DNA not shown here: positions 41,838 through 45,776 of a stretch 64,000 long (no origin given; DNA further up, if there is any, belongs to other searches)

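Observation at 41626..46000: Sulfatase gene followed by a 1212-aa HEAT-repeat gene and then a displaced copy of the sulfatase's own 3' end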

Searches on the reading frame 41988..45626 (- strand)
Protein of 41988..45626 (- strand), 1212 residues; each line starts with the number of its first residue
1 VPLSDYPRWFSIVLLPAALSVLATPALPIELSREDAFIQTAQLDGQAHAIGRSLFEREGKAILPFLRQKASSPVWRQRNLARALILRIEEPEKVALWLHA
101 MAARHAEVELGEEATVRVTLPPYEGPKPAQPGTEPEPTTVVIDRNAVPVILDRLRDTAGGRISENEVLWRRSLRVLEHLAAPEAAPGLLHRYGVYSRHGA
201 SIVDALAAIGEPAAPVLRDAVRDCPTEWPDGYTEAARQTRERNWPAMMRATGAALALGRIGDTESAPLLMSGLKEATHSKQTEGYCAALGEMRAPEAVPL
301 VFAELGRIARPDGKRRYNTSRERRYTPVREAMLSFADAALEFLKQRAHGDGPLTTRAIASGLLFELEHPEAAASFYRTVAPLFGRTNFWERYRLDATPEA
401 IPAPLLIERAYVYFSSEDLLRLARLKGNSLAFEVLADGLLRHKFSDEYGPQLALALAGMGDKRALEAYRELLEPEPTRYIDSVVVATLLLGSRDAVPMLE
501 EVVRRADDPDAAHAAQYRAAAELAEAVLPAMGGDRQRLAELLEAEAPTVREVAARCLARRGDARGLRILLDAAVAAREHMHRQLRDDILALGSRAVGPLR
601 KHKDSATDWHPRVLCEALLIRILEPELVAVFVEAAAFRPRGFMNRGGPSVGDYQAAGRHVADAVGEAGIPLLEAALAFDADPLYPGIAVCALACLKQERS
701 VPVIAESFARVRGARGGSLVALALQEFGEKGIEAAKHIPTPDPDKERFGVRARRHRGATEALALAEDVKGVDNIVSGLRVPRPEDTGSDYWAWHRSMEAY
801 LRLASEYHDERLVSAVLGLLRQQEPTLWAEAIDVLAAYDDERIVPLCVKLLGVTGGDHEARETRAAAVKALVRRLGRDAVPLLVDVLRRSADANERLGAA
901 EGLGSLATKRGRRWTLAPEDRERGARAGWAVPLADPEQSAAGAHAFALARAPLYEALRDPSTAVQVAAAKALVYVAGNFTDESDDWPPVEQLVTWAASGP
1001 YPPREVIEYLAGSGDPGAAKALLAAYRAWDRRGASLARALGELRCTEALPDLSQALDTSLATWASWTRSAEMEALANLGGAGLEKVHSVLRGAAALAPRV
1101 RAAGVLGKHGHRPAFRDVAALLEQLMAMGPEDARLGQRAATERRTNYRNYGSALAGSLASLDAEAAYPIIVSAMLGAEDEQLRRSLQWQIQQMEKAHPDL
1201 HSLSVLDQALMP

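Call 7: search_protein_families(library=pfam, proteins=[window:41988-45626:-], max_evalue=0.01)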
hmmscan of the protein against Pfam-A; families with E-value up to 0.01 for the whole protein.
window:41988-45626:- (1212 aa): 3 families
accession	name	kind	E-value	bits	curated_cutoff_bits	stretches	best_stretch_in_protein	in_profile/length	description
PF13646.12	HEAT_2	-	5.4e-20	71.9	27.7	1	819-903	8-87/88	HEAT repeats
PF03130.22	HEAT_PBS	-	0.00016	22.4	20.9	0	253-274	5-26/27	PBS lyase HEAT-like repeat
PF02985.28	HEAT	-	0.00018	21.9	23.5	0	952-975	4-27/31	HEAT repeat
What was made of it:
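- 41988..45626 (-): HEAT-repeat gene, 1212 aa with a hydrophobic N-terminus. This is the cargo. Pfam HEAT_2 (call 7).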

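Call 9: find_encoding_contigs(protein=window:41988-45626:-, flank=10000, max_places=10)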
Protein window:41988-45626:- (1212 aa): 1 contig read that carries it; 1 place shown.
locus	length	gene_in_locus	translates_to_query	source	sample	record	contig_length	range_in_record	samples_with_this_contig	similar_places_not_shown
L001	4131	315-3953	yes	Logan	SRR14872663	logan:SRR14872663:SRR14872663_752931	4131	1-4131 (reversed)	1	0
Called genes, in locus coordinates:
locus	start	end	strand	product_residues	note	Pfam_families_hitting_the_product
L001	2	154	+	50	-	?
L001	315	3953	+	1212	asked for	PF13646:HEAT_2 (weak)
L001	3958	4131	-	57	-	?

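Call 19: find_homologous_proteins(query=window:41988-45626:-, max_evalue=0.00001)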
Query window:41988-45626:- (1212 aa): 6 proteins with E <= 0.00001 among 8000 candidates.
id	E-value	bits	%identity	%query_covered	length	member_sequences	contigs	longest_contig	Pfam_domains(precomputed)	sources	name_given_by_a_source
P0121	0.0e+0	2659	100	100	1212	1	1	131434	PF13646.13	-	-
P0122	0.0e+0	1858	75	99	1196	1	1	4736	PF13646.13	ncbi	-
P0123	1.6e-254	866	43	99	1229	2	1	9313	PF02985.29,PF13646.13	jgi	jgi:HEAT repeat protein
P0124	2.0e-247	843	43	98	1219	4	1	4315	PF00514.30,PF02985.29,PF03130.23,PF13513.13,PF13646.13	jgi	jgi:HEAT repeat protein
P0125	2.9e-239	816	42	97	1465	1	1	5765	PF13646.13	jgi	-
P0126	2.0e-224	766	42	96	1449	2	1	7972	PF00514.30,PF02985.29,PF13646.13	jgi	-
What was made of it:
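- No HEAT homologue was recovered from the resident-species genome (call 19).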

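Call 20: find_encoding_contigs(protein=P0122, flank=10000)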
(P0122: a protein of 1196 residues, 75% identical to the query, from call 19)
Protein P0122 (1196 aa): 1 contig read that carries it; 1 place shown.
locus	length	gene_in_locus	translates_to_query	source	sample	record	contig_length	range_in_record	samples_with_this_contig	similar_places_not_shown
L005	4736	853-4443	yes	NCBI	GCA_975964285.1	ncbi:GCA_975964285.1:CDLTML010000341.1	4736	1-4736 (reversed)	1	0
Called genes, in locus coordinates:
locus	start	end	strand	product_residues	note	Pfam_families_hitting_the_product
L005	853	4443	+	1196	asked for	PF13646:HEAT_2 (faint)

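Call 21: find_encoding_contigs(protein=P0123, flank=10000)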
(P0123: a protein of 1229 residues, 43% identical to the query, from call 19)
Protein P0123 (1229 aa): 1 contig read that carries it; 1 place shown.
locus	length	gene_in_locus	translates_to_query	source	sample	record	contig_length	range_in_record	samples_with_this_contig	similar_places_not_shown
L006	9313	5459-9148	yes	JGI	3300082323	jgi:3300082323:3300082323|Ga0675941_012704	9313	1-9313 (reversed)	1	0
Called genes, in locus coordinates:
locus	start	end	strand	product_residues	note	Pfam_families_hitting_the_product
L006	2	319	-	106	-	?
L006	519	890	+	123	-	-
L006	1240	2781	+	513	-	PF13472:Lipase_GDSL_2, PF03935:SKN1_KRE6_Sbg1 (faint), PF00722:Glyco_hydro_16, PF26113:GH16_XgeA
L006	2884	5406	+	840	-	PF21345:PcRGLX_2nd (faint)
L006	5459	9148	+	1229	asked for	PF02985:HEAT (faint), PF13646:HEAT_2 (weak)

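Call 22: find_encoding_contigs(protein=P0126, flank=10000)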
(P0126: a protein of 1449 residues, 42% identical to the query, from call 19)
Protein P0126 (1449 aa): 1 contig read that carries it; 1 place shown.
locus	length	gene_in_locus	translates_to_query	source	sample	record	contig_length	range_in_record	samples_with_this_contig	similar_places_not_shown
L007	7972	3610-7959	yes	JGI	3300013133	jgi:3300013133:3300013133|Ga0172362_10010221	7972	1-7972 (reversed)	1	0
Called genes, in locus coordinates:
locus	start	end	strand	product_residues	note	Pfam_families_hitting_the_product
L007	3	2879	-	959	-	?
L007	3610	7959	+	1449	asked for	PF02985:HEAT (faint), PF13646:HEAT_2 (faint), PF00514:Arm (faint)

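Call 24: find_related_loci(query=window:41988-45626:-, collection=genome_contigs, flank=10000)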
Query window:41988-45626:- (1212 aa) in genome_contigs; peptide patterns used: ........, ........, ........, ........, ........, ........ (x = any residue, [..] = any of these).
35 stretches matched a pattern, but none encodes a relative of the query by tblastn (E <= 1e-3).
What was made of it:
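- Tried and rejected: A genome_contigs scan with the HEAT protein found nothing (call 24).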

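Call 49: search_solved_structures(query=window:41988-45626:-, max_evalue=0.01)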
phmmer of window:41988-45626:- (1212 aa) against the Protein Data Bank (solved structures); distinct sequences matched with E-value up to 0.01: 1.
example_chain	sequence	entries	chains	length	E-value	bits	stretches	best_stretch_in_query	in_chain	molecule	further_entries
9jm6_A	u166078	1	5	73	0.0071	17.7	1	524-582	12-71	LRO-C5-1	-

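Call 50: search_protein_families(library=ncbifam, proteins=[window:41988-45626:-], max_evalue=0.001)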
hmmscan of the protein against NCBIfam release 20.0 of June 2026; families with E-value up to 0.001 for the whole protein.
window:41988-45626:- (1212 aa): 1 family
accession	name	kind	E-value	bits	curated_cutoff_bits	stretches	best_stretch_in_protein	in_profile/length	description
NF045915.1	PhycobilmeDegNblB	equivalog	0.00069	19.2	300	0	256-303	122-168/214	phycobilisome degradation protein NblB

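Call 61: search_dna_similar(query=window:41988-45626:-, collection=plasmids, mode=protein, max_rows=5)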
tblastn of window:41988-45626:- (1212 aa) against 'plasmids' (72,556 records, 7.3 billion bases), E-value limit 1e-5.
No match.

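Call 62: search_dna_similar(query=window:41988-45626:-, collection=phages, mode=protein, max_rows=5)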
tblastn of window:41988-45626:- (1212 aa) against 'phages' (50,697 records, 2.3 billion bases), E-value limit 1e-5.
No match.
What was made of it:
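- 41988..45626 (-): No match in PDB, NCBIfam, plasmids or phages (calls 49, 50, 61, 62).
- On Site-specific integrative element that replaces a gene's 3' end (e14 or phage 21 in icd; tRNA-gene islands): HEAT homologues are absent from the phage and plasmid collections (calls 61, 62).
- Tried and rejected: Searches of PDB sequences, NCBIfam, plasmids and phages gave no informative hit (calls 49, 50, 61, 62).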
